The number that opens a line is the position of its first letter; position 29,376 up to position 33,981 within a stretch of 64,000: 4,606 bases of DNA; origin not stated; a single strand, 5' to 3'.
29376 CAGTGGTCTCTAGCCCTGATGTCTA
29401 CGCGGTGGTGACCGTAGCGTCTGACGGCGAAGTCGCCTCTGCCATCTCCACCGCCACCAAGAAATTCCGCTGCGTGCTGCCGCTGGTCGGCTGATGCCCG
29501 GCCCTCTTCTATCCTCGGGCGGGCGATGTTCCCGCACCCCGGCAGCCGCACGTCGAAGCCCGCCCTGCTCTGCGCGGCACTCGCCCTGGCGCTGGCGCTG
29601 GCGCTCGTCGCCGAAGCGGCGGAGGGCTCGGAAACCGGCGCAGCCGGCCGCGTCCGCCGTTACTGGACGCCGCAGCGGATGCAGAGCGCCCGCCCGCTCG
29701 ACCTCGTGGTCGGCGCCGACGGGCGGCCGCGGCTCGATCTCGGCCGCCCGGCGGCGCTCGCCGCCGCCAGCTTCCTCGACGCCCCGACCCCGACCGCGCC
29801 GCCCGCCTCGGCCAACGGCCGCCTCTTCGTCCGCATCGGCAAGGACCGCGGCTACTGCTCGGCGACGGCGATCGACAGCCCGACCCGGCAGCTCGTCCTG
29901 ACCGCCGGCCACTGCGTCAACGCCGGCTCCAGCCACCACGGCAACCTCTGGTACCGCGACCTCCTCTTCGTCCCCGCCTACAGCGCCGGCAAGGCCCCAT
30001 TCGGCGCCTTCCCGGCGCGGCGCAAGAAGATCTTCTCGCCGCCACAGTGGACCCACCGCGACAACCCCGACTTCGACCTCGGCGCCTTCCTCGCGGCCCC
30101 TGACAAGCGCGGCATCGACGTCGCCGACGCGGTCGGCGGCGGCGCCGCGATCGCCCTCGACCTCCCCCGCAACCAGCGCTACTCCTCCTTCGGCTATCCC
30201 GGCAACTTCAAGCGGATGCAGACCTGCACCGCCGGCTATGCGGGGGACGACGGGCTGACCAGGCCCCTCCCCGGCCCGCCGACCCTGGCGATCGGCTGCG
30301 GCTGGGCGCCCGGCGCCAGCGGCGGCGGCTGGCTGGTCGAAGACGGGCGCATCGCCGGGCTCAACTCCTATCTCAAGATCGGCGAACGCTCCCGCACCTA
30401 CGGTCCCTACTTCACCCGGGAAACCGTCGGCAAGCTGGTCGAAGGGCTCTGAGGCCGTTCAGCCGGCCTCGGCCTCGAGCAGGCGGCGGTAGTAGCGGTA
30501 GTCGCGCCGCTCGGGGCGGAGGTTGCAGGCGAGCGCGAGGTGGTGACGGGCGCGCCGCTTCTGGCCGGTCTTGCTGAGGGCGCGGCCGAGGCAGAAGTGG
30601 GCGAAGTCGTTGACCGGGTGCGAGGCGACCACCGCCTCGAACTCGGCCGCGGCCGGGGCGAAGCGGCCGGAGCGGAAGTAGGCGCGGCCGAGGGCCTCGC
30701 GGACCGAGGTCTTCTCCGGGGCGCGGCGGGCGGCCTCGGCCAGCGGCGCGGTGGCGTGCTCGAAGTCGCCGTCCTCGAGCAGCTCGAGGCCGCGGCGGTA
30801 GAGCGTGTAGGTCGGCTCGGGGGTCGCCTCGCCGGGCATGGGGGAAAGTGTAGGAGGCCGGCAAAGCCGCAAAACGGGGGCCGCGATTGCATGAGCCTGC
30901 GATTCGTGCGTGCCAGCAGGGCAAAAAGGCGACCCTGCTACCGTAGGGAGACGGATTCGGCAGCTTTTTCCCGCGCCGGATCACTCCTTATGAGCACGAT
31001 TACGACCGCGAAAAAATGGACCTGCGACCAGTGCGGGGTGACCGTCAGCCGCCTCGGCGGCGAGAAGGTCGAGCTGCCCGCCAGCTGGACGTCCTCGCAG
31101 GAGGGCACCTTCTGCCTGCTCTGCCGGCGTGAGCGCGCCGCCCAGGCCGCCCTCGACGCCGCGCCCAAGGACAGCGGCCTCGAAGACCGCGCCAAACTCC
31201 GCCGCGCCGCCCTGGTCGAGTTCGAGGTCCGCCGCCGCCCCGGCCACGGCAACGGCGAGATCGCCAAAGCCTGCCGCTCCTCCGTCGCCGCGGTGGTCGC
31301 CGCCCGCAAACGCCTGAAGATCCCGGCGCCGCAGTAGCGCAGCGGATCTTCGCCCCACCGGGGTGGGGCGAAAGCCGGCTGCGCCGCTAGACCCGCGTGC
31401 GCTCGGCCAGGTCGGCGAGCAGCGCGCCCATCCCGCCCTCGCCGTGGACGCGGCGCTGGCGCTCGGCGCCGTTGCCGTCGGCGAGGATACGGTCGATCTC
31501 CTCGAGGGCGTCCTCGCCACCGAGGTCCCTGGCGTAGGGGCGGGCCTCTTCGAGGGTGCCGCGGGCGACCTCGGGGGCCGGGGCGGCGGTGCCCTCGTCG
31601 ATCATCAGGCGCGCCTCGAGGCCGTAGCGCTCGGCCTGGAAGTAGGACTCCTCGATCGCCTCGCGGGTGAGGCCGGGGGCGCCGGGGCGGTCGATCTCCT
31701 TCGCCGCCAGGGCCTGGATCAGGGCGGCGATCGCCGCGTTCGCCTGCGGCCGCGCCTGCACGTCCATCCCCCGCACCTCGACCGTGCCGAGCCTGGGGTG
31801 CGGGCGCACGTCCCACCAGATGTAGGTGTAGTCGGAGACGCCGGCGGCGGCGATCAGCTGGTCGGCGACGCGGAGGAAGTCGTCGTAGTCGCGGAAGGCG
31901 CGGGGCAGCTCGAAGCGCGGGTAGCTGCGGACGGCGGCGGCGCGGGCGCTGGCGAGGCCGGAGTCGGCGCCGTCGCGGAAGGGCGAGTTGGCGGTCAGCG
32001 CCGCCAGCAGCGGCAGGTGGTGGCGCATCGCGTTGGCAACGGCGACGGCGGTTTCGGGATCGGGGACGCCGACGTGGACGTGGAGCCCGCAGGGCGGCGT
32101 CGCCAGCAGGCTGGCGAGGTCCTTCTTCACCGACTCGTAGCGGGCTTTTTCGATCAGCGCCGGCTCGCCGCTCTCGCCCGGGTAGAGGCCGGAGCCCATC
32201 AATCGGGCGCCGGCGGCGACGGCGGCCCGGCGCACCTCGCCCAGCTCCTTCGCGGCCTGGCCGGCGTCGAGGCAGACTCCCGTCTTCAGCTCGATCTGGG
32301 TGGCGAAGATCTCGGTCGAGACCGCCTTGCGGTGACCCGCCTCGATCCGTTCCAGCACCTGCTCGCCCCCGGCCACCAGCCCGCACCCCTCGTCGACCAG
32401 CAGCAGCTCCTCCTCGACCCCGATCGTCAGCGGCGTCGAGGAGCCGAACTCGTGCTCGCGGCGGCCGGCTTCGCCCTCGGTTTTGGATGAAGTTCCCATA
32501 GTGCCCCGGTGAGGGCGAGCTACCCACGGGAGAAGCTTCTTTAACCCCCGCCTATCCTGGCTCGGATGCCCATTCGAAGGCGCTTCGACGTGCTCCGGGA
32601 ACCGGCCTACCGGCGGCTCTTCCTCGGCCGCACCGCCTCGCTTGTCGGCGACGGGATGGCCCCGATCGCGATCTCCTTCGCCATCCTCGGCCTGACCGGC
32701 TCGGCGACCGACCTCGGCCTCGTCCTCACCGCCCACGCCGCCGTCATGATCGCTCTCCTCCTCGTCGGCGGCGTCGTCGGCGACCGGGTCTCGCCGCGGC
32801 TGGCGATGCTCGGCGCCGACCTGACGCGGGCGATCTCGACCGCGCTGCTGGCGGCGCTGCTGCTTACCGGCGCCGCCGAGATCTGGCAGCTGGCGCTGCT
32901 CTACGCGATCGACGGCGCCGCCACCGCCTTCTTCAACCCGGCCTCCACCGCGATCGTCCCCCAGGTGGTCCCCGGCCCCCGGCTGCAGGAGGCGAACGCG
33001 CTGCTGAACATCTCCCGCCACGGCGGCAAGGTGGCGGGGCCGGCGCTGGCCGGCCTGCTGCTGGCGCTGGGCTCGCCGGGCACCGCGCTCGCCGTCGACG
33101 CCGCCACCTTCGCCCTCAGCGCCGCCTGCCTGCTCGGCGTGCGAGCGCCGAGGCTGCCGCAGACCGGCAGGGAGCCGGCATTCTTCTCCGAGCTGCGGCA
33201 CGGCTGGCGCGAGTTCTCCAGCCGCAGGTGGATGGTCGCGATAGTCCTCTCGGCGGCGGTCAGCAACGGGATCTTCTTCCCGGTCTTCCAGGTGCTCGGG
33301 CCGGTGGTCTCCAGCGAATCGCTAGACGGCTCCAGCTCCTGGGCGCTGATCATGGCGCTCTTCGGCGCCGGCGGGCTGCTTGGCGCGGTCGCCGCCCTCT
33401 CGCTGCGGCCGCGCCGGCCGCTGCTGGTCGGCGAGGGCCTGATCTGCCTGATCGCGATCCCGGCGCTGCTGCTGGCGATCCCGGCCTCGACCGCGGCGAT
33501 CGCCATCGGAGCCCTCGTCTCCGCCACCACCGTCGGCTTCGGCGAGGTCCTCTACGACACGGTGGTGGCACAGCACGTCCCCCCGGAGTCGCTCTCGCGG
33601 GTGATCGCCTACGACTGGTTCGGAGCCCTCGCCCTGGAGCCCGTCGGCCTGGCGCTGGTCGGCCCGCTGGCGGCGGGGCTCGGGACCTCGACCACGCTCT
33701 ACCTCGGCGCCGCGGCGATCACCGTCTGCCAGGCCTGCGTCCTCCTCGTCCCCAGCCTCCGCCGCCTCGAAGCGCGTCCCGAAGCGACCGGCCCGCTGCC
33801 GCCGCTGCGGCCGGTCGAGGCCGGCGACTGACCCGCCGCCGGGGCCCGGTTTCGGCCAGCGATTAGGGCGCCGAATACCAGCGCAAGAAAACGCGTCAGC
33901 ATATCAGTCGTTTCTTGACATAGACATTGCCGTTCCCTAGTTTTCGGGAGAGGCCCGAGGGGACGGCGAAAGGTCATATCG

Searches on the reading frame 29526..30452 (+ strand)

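Call 32: search_protein_families(library=pfam, proteins=[window:29526-30452:+], max_evalue=0.001)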
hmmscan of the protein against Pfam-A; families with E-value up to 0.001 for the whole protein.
window:29526-30452:+ (308 aa): 1 family
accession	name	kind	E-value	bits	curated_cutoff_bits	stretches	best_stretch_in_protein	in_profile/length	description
PF13365.12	Trypsin_2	-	0.00025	22.3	27.6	1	118-279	8-144/144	Trypsin-like peptidase domain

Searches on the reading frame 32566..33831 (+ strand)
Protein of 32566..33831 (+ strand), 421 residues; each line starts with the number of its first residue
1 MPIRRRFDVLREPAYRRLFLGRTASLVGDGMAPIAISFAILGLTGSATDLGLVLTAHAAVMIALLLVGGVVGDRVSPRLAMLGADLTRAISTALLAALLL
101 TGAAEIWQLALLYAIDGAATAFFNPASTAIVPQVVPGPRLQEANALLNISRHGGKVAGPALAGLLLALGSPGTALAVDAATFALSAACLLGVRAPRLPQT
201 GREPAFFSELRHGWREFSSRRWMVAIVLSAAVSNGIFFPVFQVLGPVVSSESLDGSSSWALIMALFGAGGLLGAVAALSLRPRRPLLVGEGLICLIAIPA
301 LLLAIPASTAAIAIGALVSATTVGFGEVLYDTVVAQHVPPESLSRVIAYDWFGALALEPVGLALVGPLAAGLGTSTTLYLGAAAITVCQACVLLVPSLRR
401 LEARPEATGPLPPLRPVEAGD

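Call 32: search_protein_families(library=pfam, proteins=[window:32566-33831:+], max_evalue=0.001)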
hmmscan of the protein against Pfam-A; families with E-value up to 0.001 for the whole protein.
window:32566-33831:+ (421 aa): 2 families
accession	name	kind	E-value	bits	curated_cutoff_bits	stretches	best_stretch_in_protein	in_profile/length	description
PF07690.21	MFS_1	-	7.1e-34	117.7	33.4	1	18-348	1-333/347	Major Facilitator Superfamily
PF05977.19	MFS_3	-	1.1e-20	74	27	1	9-403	6-400/524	Transmembrane secretion effector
